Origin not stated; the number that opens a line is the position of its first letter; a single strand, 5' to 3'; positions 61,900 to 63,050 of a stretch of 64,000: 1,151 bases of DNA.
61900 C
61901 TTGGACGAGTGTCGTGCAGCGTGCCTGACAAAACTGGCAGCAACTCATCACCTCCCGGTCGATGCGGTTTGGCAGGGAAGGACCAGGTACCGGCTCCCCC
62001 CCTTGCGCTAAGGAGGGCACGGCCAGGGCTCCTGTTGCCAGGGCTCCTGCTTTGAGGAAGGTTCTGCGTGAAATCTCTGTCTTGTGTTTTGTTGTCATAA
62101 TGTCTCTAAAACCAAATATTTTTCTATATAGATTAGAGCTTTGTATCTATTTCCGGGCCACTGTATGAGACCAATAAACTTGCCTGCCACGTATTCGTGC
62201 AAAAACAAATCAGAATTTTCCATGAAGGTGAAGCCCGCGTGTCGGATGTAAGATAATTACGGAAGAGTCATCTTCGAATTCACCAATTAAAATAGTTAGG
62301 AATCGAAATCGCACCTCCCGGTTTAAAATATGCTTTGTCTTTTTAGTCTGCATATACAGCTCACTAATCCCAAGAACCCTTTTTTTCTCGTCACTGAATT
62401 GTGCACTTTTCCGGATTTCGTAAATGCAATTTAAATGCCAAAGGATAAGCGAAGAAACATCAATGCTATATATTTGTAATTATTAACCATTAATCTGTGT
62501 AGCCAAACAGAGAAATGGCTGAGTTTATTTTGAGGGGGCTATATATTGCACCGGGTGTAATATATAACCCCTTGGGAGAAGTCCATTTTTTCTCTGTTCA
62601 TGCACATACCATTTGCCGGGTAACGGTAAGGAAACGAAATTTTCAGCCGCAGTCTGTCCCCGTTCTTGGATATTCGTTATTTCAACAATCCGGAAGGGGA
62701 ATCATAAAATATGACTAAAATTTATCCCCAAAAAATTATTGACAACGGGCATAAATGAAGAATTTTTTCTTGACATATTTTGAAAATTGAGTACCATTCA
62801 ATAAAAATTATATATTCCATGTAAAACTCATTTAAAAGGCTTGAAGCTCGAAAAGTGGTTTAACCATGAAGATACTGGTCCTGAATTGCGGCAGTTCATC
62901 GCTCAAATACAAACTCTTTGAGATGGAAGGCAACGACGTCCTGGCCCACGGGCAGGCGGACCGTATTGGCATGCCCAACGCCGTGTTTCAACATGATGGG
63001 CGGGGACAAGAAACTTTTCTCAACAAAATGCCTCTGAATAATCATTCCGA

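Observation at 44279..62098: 18-kb sigma-54-wired island combining sulfate-ester enzymes, a Psr-like molybdoenzyme, an orphan giant protein and an ADH/AOR oxidation branch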

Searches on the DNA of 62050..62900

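Call 92: search_rna_families(source=window, start=62050, end=62900, threshold=evalue, max_evalue=1)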
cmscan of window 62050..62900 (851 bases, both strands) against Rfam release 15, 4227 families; matches with E-value up to 1: 3.
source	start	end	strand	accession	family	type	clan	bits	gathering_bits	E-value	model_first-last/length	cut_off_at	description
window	62383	62445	+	RF00712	mir-460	Gene; miRNA;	-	18.4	52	0.18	1-77/77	no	mir-460 microRNA precursor family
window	62533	62573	+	RF04156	MIR2670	Gene; miRNA;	-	16.9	117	0.65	1-200/200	no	MIR2670 microRNA precursor family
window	62399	62450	+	RF02825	LPR17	Gene; sRNA;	-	15.2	98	0.38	111-164/257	no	Legionella RNA 17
